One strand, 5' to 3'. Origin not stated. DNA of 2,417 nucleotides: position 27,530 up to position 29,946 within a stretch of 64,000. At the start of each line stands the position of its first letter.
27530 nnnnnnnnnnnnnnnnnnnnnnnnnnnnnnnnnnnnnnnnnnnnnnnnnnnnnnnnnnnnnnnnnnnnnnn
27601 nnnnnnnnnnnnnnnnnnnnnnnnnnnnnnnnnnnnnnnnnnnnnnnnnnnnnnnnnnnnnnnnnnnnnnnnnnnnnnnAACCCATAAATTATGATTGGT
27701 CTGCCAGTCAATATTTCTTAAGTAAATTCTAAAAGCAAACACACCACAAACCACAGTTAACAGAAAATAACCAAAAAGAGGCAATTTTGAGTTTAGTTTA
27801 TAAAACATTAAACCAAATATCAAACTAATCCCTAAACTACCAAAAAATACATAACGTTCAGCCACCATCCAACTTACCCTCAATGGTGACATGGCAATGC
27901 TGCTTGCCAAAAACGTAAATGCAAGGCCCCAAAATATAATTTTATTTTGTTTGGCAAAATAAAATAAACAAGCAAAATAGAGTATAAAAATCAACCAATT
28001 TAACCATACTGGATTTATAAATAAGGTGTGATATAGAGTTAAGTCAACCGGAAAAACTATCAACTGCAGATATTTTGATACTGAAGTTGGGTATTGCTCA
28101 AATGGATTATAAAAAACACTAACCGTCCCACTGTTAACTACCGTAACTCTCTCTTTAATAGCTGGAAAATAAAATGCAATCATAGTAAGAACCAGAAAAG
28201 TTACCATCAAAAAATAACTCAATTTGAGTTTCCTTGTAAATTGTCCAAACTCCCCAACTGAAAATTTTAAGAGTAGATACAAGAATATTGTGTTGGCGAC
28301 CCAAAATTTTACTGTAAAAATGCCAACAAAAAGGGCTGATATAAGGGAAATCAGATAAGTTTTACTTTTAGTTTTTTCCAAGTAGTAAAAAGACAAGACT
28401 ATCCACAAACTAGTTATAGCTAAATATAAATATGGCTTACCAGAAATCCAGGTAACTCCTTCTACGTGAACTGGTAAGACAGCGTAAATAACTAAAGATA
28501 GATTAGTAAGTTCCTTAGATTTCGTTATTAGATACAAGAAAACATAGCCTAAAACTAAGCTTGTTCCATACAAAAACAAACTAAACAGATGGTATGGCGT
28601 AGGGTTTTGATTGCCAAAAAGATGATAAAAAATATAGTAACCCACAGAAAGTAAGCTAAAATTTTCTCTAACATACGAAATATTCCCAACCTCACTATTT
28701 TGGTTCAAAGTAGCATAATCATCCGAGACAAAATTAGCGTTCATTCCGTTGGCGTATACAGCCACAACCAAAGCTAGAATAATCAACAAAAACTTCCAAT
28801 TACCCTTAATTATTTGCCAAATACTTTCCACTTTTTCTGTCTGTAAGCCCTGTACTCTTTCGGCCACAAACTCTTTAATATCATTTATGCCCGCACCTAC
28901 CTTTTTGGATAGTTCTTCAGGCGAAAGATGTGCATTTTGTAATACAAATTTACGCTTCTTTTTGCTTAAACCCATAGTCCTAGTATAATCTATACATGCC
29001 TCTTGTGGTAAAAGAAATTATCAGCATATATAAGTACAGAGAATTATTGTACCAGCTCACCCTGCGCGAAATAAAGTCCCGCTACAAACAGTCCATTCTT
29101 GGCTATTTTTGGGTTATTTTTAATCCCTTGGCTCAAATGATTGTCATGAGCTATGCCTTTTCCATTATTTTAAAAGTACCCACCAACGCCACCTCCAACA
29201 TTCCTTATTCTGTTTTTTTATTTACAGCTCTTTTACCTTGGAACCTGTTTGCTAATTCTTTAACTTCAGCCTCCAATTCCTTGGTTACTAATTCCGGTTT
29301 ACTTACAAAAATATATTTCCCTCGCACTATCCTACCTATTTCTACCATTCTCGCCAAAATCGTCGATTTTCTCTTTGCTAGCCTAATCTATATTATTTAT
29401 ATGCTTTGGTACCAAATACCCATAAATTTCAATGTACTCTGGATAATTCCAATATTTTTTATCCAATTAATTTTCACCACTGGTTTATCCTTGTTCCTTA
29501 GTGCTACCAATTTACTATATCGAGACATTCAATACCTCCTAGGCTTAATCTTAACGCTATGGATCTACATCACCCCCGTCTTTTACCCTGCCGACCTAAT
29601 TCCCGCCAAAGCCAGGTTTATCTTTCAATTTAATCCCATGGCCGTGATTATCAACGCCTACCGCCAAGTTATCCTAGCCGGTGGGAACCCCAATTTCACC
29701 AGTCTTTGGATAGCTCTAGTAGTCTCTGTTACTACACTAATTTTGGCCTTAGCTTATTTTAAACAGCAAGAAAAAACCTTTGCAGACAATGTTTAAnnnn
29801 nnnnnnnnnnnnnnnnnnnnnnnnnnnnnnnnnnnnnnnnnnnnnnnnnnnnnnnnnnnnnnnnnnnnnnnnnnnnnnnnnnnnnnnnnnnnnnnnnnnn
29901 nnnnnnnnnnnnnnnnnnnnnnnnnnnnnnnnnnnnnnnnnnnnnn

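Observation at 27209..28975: Bacterial TMTC-like protein: GT-C-type polytopic domain with DD motif fused to TPR repeats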

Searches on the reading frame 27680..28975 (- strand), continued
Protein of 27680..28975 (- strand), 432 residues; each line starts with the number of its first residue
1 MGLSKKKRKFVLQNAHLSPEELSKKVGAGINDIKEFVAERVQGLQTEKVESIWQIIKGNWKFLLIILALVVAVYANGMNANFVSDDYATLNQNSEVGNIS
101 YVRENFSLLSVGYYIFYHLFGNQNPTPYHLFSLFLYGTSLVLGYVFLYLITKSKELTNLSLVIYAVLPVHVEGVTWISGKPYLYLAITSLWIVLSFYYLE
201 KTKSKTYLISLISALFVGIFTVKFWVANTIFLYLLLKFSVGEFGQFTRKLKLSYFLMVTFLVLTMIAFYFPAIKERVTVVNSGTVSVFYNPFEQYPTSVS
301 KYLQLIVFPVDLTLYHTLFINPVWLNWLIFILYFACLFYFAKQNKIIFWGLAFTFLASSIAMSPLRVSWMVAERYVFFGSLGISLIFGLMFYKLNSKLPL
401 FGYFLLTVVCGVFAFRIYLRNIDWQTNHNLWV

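Call 73: search_protein_families(library=pfam, proteins=[P0152, P0153, P0155, P0158, P0173, P0194, P0223, P0232, P0259, P0294], max_evalue=0.01)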
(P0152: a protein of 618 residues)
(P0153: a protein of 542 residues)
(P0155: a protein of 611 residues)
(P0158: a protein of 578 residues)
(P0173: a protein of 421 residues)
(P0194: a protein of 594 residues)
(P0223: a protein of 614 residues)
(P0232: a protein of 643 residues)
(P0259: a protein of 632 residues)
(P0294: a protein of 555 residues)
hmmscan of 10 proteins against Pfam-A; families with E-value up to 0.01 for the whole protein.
P0152 (618 aa): 26 families (the best 25 are shown)
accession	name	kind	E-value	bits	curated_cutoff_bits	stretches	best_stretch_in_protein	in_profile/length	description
PF07719.23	TPR_2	-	1.3e-28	97.2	27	4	473-503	4-34/34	Tetratricopeptide repeat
PF00515.34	TPR_1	-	2.8e-28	97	27.8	4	473-503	4-34/34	Tetratricopeptide repeat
PF13181.12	TPR_8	-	1.4e-24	84.5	25.7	4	573-605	2-34/34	Tetratricopeptide repeat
PF13414.12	TPR_11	-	7.9e-22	77.1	26.8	3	477-517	1-41/42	TPR repeat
PF14559.12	TPR_19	-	1.3e-20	73.9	25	2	551-610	4-63/68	Tetratricopeptide repeat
PF13424.12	TPR_12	-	6.9e-20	71.5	30.1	2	473-532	6-73/77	Tetratricopeptide repeat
PF13431.12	TPR_17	-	1.4e-17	62.8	24.4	2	561-593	2-34/34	Tetratricopeptide repeat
PF13374.12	TPR_10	-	3.4e-14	52.8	27.5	0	543-567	7-31/42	Tetratricopeptide repeat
PF13432.12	TPR_16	-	4.2e-14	53.1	32.7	2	510-571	3-64/65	Tetratricopeptide repeat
PF13176.12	TPR_7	-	7.2e-14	51.1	27.9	0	543-569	4-30/36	Tetratricopeptide repeat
PF13428.12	TPR_14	-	1.7e-13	50.2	23.5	1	543-580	6-43/44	Tetratricopeptide repeat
PF13371.12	TPR_9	-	4.5e-12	46.2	35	2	545-609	2-66/73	Tetratricopeptide repeat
PF13174.12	TPR_6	-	7.7e-12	45.5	26.3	0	542-570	4-32/33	Tetratricopeptide repeat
PF23914.1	TPR_CcmH_CycH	-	8.2e-08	32.7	42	1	546-609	58-124/158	Cytochrome c-type biogenesis protein H TPR domain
PF12895.13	ANAPC3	-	1.3e-07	32.2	27.2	0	545-597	30-81/82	Anaphase-promoting complex, cyclosome, subunit 3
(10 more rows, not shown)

P0153 (542 aa): 18 families
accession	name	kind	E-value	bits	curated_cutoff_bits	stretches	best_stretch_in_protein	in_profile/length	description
PF07719.23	TPR_2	-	9.1e-29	97.6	27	3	426-458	1-33/34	Tetratricopeptide repeat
PF00515.34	TPR_1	-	2.5e-27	94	27.8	3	426-458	1-33/34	Tetratricopeptide repeat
PF13181.12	TPR_8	-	2.3e-23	80.8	25.7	2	426-458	1-33/34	Tetratricopeptide repeat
PF13414.12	TPR_11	-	1.4e-22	79.6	26.8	3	399-437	1-39/42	TPR repeat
PF13431.12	TPR_17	-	8.7e-22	76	24.4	2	415-447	2-34/34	Tetratricopeptide repeat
PF13424.12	TPR_12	-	7e-18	65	30.1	2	422-456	41-75/77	Tetratricopeptide repeat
PF13432.12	TPR_16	-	3.5e-13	50.2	32.7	2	398-458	3-63/65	Tetratricopeptide repeat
PF14559.12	TPR_19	-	9e-13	48.8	25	3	405-458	4-57/68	Tetratricopeptide repeat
PF13428.12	TPR_14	-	1.8e-12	47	23.5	0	398-434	7-43/44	Tetratricopeptide repeat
PF13374.12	TPR_10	-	1.2e-10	41.4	27.5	1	426-455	2-31/42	Tetratricopeptide repeat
PF13176.12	TPR_7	-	2.7e-09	36.8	27.9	1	428-457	1-30/36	Tetratricopeptide repeat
PF23914.1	TPR_CcmH_CycH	-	3.4e-09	37.2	42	1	498-537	54-93/158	Cytochrome c-type biogenesis protein H TPR domain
PF13371.12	TPR_9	-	1.6e-08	34.9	35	1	468-533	3-68/73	Tetratricopeptide repeat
PF13174.12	TPR_6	-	3.8e-07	30.8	26.3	0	427-458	1-32/33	Tetratricopeptide repeat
PF02259.29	FAT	-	0.00016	21.5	24.2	0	403-442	260-299/343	FAT domain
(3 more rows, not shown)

P0155 (611 aa): 26 families (the best 25 are shown)
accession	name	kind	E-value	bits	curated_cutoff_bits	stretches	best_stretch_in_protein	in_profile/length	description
PF07719.23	TPR_2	-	1.6e-30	103.1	27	4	468-499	3-34/34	Tetratricopeptide repeat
PF00515.34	TPR_1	-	2.3e-30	103.6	27.8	4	501-532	2-33/34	Tetratricopeptide repeat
PF13181.12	TPR_8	-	8.4e-29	97.7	25.7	4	501-532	2-33/34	Tetratricopeptide repeat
PF13414.12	TPR_11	-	1.4e-24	86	26.8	3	473-513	1-41/42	TPR repeat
PF13431.12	TPR_17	-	6.1e-24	82.7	24.4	3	557-588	2-33/34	Tetratricopeptide repeat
PF13424.12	TPR_12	-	4.3e-19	68.9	30.1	2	469-529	6-74/77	Tetratricopeptide repeat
PF14559.12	TPR_19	-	5.6e-19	68.7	25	2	545-609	2-66/68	Tetratricopeptide repeat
PF13428.12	TPR_14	-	1.4e-15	56.6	23.5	2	471-508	6-43/44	Tetratricopeptide repeat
PF13374.12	TPR_10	-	6e-12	45.6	27.5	2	501-528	3-30/42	Tetratricopeptide repeat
PF13432.12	TPR_16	-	7e-12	46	32.7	2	471-532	2-63/65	Tetratricopeptide repeat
PF13371.12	TPR_9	-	1.2e-11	44.8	35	1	506-567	1-62/73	Tetratricopeptide repeat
PF13176.12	TPR_7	-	7.8e-10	38.5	27.9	1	502-528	1-27/36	Tetratricopeptide repeat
PF13174.12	TPR_6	-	1.1e-09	38.8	26.3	0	501-532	1-32/33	Tetratricopeptide repeat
PF23914.1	TPR_CcmH_CycH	-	2.5e-07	31.1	42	2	506-601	56-154/158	Cytochrome c-type biogenesis protein H TPR domain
PF25063.1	ARM_TT21_C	-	3.8e-06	27.4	35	1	501-605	96-201/209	Tetratricopeptide repeat protein 21 C-terminal ARM domain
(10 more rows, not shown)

P0158 (578 aa): 21 families
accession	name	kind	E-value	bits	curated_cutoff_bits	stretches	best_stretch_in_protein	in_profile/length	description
PF00515.34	TPR_1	-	2.4e-24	84.5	27.8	3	496-528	1-33/34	Tetratricopeptide repeat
PF07719.23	TPR_2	-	9.2e-22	75.8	27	3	532-563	3-34/34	Tetratricopeptide repeat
PF13414.12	TPR_11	-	1.2e-18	67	26.8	3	469-510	1-42/42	TPR repeat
PF13181.12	TPR_8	-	2e-18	65.3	25.7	3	463-495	2-34/34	Tetratricopeptide repeat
PF13424.12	TPR_12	-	2e-16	60.4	30.1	2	463-526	4-75/77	Tetratricopeptide repeat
PF13431.12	TPR_17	-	3.5e-15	55.4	24.4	2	485-516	2-33/34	Tetratricopeptide repeat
PF13432.12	TPR_16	-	3.4e-11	43.8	32.7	2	502-563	3-64/65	Tetratricopeptide repeat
PF13374.12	TPR_10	-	2e-10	40.7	27.5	1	496-526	2-32/42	Tetratricopeptide repeat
PF13428.12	TPR_14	-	3.7e-10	39.9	23.5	2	467-503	6-42/44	Tetratricopeptide repeat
PF13176.12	TPR_7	-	9.8e-10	38.2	27.9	0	465-491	2-28/36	Tetratricopeptide repeat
PF14559.12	TPR_19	-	1.1e-09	38.9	25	2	510-567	5-62/68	Tetratricopeptide repeat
PF13371.12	TPR_9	-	8e-08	32.6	35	1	471-526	4-59/73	Tetratricopeptide repeat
PF13231.12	PMT_2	-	6e-06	27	26.1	1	135-280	12-159/160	Dolichyl-phosphate-mannose-protein mannosyltransferase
PF12895.13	ANAPC3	-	2.8e-05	24.8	27.2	1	478-555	5-81/82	Anaphase-promoting complex, cyclosome, subunit 3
PF13174.12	TPR_6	-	5.8e-05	23.9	26.3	0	497-524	1-28/33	Tetratricopeptide repeat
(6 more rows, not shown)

P0173 (421 aa): 0 families

P0194 (594 aa): 14 families
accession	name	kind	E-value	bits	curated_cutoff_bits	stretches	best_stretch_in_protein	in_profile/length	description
PF00515.34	TPR_1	-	3.1e-21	74.7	27.8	2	511-543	1-33/34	Tetratricopeptide repeat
PF07719.23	TPR_2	-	3.7e-21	73.9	27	2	479-509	3-33/34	Tetratricopeptide repeat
PF13181.12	TPR_8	-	4.6e-20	70.5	25.7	2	511-543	1-33/34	Tetratricopeptide repeat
PF13431.12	TPR_17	-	1.2e-15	56.8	24.4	1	500-530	2-32/34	Tetratricopeptide repeat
PF13414.12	TPR_11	-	3.9e-14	52.5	26.8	1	484-525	1-42/42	TPR repeat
PF13424.12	TPR_12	-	1.5e-12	48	30.1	1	478-540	4-74/77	Tetratricopeptide repeat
PF14559.12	TPR_19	-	8.4e-11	42.5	25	1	489-551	3-64/68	Tetratricopeptide repeat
PF13432.12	TPR_16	-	1.6e-09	38.5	32.7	1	467-510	21-64/65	Tetratricopeptide repeat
PF13374.12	TPR_10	-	3.7e-08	33.6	27.5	1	511-539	2-30/42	Tetratricopeptide repeat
PF13176.12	TPR_7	-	7.8e-08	32.3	27.9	1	513-539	1-27/36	Tetratricopeptide repeat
PF13428.12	TPR_14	-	2.6e-07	31.1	23.5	1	482-519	6-43/44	Tetratricopeptide repeat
PF23914.1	TPR_CcmH_CycH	-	2e-05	24.9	42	1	483-579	56-155/158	Cytochrome c-type biogenesis protein H TPR domain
PF13371.12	TPR_9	-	0.0045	17.4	35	0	484-513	36-65/73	Tetratricopeptide repeat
PF13174.12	TPR_6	-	0.0073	17.3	26.3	0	512-543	1-32/33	Tetratricopeptide repeat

P0223 (614 aa): 17 families
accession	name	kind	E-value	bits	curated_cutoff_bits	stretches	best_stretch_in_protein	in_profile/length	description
PF13181.12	TPR_8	-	3.1e-21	74.1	25.7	3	531-563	1-33/34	Tetratricopeptide repeat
PF07719.23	TPR_2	-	1.2e-20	72.3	27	3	501-529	5-33/34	Tetratricopeptide repeat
PF00515.34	TPR_1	-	6.7e-20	70.5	27.8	2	533-563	3-33/34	Tetratricopeptide repeat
PF13414.12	TPR_11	-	1.1e-13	51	26.8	2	504-545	1-42/42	TPR repeat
PF13431.12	TPR_17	-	1.5e-13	50.3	24.4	1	520-551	2-33/34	Tetratricopeptide repeat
PF13432.12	TPR_16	-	2.4e-13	50.7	32.7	2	502-563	2-63/65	Tetratricopeptide repeat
PF13424.12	TPR_12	-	7e-12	45.8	30.1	1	500-559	6-73/77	Tetratricopeptide repeat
PF13428.12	TPR_14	-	2.2e-09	37.5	23.5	1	503-539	7-43/44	Tetratricopeptide repeat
PF13374.12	TPR_10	-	2.6e-09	37.2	27.5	1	531-559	2-30/42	Tetratricopeptide repeat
PF13176.12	TPR_7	-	2.3e-06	27.7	27.9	0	533-559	1-29/36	Tetratricopeptide repeat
PF13371.12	TPR_9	-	3.2e-06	27.5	35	1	538-605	2-69/73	Tetratricopeptide repeat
PF14559.12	TPR_19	-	2.7e-05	24.8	25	1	510-569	4-62/68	Tetratricopeptide repeat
PF13174.12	TPR_6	-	9.1e-05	23.3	26.3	0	503-528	6-31/33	Tetratricopeptide repeat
PF23914.1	TPR_CcmH_CycH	-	0.00023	21.5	42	1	502-598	55-154/158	Cytochrome c-type biogenesis protein H TPR domain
PF13231.12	PMT_2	-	0.0035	18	26.1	1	170-308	12-146/160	Dolichyl-phosphate-mannose-protein mannosyltransferase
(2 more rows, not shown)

P0232 (643 aa): 16 families
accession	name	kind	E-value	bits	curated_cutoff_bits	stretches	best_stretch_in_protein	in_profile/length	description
PF13181.12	TPR_8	-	1.2e-22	78.5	25.7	2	524-555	1-32/34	Tetratricopeptide repeat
PF07719.23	TPR_2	-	1.4e-19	68.9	27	3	524-556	1-33/34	Tetratricopeptide repeat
PF00515.34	TPR_1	-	1.5e-19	69.4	27.8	2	524-556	1-33/34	Tetratricopeptide repeat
PF13414.12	TPR_11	-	3.6e-15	55.8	26.8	3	503-537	7-41/42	TPR repeat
PF13431.12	TPR_17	-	5.5e-15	54.8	24.4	2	513-543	2-32/34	Tetratricopeptide repeat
PF14559.12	TPR_19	-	8.4e-12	45.7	25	2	503-544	4-45/68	Tetratricopeptide repeat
PF13424.12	TPR_12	-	1.6e-11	44.7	30.1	1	493-552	6-73/77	Tetratricopeptide repeat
PF13432.12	TPR_16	-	6.2e-10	39.8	32.7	1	495-555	2-62/65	Tetratricopeptide repeat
PF13371.12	TPR_9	-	1.5e-09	38.2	35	1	585-636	22-73/73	Tetratricopeptide repeat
PF13428.12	TPR_14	-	5.2e-09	36.3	23.5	0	559-600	2-43/44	Tetratricopeptide repeat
PF13176.12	TPR_7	-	1.6e-08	34.4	27.9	0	526-547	1-22/36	Tetratricopeptide repeat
PF13374.12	TPR_10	-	5.6e-06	26.6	27.5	1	524-551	2-29/42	Tetratricopeptide repeat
PF13174.12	TPR_6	-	8.2e-05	23.4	26.3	0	525-555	1-31/33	Tetratricopeptide repeat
PF23914.1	TPR_CcmH_CycH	-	0.00049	20.4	42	1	553-636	45-131/158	Cytochrome c-type biogenesis protein H TPR domain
PF13429.12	TPR_15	-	0.002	18.1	26.2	1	496-619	152-275/280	Tetratricopeptide repeat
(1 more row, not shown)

P0259 (632 aa): 15 families
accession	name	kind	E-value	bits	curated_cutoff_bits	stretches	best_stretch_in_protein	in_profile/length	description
PF07719.23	TPR_2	-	4.5e-23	79.8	27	3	493-525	1-33/34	Tetratricopeptide repeat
PF00515.34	TPR_1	-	7.9e-19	67.1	27.8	1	493-525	1-33/34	Tetratricopeptide repeat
PF13181.12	TPR_8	-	7.5e-17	60.4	25.7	2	493-524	1-32/34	Tetratricopeptide repeat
PF13431.12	TPR_17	-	2.2e-14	52.9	24.4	2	485-514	5-34/34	Tetratricopeptide repeat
PF13432.12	TPR_16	-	4.3e-13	49.9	32.7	2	465-524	3-62/65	Tetratricopeptide repeat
PF13414.12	TPR_11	-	1e-11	44.8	26.8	3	466-507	1-42/42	TPR repeat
PF13424.12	TPR_12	-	3.5e-11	43.6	30.1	1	462-522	6-74/77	Tetratricopeptide repeat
PF13371.12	TPR_9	-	6e-11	42.6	35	2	468-536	4-72/73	Tetratricopeptide repeat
PF13428.12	TPR_14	-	4.5e-10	39.6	23.5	1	494-532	2-40/44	Tetratricopeptide repeat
PF14559.12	TPR_19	-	7.5e-10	39.4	25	2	473-529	5-63/68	Tetratricopeptide repeat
PF13176.12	TPR_7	-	8.2e-07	29.1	27.9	0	495-523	1-29/36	Tetratricopeptide repeat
PF13374.12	TPR_10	-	1.9e-06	28.1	27.5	1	493-522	2-31/42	Tetratricopeptide repeat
PF13174.12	TPR_6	-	0.00059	20.8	26.3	0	494-524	1-31/33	Tetratricopeptide repeat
PF23914.1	TPR_CcmH_CycH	-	0.0015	18.8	42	1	465-562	56-156/158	Cytochrome c-type biogenesis protein H TPR domain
PF03704.23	BTAD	-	0.0047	17.7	22.1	0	463-519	66-122/146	Bacterial transcriptional activator domain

P0294 (555 aa): 16 families
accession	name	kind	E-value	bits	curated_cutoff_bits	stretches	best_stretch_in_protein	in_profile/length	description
PF07719.23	TPR_2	-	9.7e-25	85.1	27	3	442-474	1-33/34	Tetratricopeptide repeat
PF00515.34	TPR_1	-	6.4e-23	80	27.8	3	442-474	1-33/34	Tetratricopeptide repeat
PF13414.12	TPR_11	-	1.4e-18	66.8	26.8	2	415-453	1-39/42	TPR repeat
PF13181.12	TPR_8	-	7.2e-18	63.6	25.7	1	442-474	1-33/34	Tetratricopeptide repeat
PF13432.12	TPR_16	-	4.5e-17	62.6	32.7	1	415-474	4-63/65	Tetratricopeptide repeat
PF13428.12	TPR_14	-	6.3e-15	54.6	23.5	0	415-446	8-39/44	Tetratricopeptide repeat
PF14559.12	TPR_19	-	1.7e-14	54.3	25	2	419-474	2-57/68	Tetratricopeptide repeat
PF13424.12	TPR_12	-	2.7e-13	50.3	30.1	3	408-471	3-74/77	Tetratricopeptide repeat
PF13431.12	TPR_17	-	1.8e-12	46.9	24.4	1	431-462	2-33/34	Tetratricopeptide repeat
PF13371.12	TPR_9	-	4.3e-11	43.1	35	1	416-474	3-61/73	Tetratricopeptide repeat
PF23914.1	TPR_CcmH_CycH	-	5.9e-08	33.1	42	1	451-541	59-152/158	Cytochrome c-type biogenesis protein H TPR domain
PF25062.1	ARM_TT21_N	-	2.4e-06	27.9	40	1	416-537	35-163/222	Tetratricopeptide repeat protein 21 N-terminal ARM repeat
PF13174.12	TPR_6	-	4.5e-06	27.4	26.3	0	449-474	7-32/33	Tetratricopeptide repeat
PF13374.12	TPR_10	-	5.2e-06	26.7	27.5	0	442-471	2-31/42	Tetratricopeptide repeat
PF13176.12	TPR_7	-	0.0012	19.2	27.9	0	413-440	4-31/36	Tetratricopeptide repeat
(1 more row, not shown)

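Call 74: find_encoding_contigs(protein=P0155, flank=7000, max_places=1)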
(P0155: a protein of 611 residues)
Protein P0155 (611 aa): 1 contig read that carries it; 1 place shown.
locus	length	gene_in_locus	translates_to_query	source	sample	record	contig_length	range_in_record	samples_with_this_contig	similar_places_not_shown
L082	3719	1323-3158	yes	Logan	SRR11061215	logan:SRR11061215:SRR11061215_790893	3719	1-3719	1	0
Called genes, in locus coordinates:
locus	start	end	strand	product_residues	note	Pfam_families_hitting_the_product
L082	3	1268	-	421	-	PF02310:B12-binding, PF04055:Radical_SAM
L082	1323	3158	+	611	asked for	PF07719:TPR_2, PF13414:TPR_11, PF13424:TPR_12, PF00515:TPR_1, PF13181:TPR_8, PF13414:TPR_11, PF13414:TPR_11, PF14559:TPR_19, +19 more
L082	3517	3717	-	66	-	?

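Call 75: find_encoding_contigs(protein=P0153, flank=7000, max_places=1)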
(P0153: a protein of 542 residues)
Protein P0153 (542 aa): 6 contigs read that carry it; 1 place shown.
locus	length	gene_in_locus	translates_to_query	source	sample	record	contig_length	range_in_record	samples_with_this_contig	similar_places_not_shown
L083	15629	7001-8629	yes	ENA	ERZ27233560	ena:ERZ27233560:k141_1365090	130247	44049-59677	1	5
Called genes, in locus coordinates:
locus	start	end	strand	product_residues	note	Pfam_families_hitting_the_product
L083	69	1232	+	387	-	PF08421:Methyltransf_13, PF13489:Methyltransf_23, PF08242:Methyltransf_12 (weak), PF08484:Methyltransf_14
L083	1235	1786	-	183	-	PF25084:LbH_EIF2B (faint), PF25087:GMPPB_C (faint), PF00132:Hexapep, PF14602:Hexapep_2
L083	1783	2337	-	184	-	PF25084:LbH_EIF2B (faint), PF00132:Hexapep (weak), PF14602:Hexapep_2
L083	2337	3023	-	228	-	PF13489:Methyltransf_23 (weak), PF08241:Methyltransf_11, PF13649:Methyltransf_25 (weak)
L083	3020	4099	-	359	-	PF01073:3Beta_HSD (weak), PF01370:Epimerase, PF02719:Polysacc_synt_2 (weak), PF07993:NAD_binding_4, PF16363:GDP_Man_Dehyd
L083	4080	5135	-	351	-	PF01370:Epimerase, PF02719:Polysacc_synt_2, PF04321:RmlD_sub_bind, PF16363:GDP_Man_Dehyd, PF07993:NAD_binding_4 (weak)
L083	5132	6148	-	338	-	PF00535:Glycos_transf_2, PF13641:Glyco_tranf_2_3, PF13506:Glyco_transf_21 (faint), PF13632:Glyco_trans_2_3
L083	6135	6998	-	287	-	PF13641:Glyco_tranf_2_3 (faint), PF00535:Glycos_transf_2, PF10111:Glyco_tranf_2_2 (weak)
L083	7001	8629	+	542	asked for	PF07719:TPR_2 (weak), PF13414:TPR_11, PF13432:TPR_16 (weak), PF13431:TPR_17, PF00515:TPR_1, PF07719:TPR_2, PF13181:TPR_8, PF13414:TPR_11, +12 more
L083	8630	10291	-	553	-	PF04055:Radical_SAM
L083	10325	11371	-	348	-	PF00535:Glycos_transf_2, PF10111:Glyco_tranf_2_2 (weak)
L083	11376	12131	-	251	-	PF00535:Glycos_transf_2, PF10111:Glyco_tranf_2_2 (weak)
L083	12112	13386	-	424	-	-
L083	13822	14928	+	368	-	PF00438:S-AdoMet_synt_N, PF02772:S-AdoMet_synt_M, PF02773:S-AdoMet_synt_C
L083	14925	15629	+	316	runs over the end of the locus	PF00294:PfkB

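Call 76: find_encoding_contigs(protein=P0232, flank=7000, max_places=1)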
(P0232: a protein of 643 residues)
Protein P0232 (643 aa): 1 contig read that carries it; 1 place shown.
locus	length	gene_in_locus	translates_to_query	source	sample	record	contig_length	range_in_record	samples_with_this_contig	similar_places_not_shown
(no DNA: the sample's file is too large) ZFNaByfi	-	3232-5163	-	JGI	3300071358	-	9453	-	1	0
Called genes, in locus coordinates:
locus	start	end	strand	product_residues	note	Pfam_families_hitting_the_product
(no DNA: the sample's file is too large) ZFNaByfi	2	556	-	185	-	?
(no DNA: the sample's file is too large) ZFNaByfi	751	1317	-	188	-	PF02643:DUF192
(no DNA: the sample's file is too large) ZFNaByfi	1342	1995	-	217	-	PF00565:SNase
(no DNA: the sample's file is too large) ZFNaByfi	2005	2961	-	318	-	PF02674:Colicin_V (weak), PF00188:CAP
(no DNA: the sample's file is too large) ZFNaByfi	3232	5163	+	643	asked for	PF13371:TPR_9 (faint), PF07719:TPR_2 (faint), PF13414:TPR_11, PF13424:TPR_12 (weak), PF14559:TPR_19 (weak), PF13431:TPR_17 (weak), PF00515:TPR_1, PF13414:TPR_11 (weak), +6 more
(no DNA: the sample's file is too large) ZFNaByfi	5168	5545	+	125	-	-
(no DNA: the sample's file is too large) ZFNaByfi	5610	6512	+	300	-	-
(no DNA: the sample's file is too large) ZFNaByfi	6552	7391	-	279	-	PF04228:Zn_peptidase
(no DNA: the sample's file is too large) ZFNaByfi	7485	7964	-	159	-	-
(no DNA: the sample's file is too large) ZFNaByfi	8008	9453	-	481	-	?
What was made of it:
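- More distant GT-C+TPR relatives are not next to wzm/wzt (calls 74-76).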

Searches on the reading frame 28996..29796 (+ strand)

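Call 7: search_protein_families(library=pfam, proteins=[window:28996-29796:+], max_evalue=0.001)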
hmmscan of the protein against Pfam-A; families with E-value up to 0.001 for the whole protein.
window:28996-29796:+ (266 aa): 1 family
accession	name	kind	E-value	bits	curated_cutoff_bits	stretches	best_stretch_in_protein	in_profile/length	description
PF01061.29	ABC2_membrane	-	2.4e-18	66.9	26.9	1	17-226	2-210/211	ABC-2 type transporter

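Call 60: search_protein_families(library=ncbifam, proteins=[window:28996-29796:+], max_evalue=0.001)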
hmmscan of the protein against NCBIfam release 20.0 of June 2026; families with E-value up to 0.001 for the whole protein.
window:28996-29796:+ (266 aa): 3 families
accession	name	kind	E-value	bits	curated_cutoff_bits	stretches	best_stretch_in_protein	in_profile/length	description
NF050109.1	galactan_ABC_perm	equivalog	7.7e-23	81.4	380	1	6-257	12-263/272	galactan export ABC transporter permease subunit Wzm/RfbD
NF050053.1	CapPschTportKpsM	equivalog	9.1e-15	55.3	300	1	17-258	4-252/257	capsule polysaccharide transporter KpsM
NF011648.0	PRK15066.1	subfamily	0.00042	19.9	225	1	125-254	119-247/257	ABC transporter permease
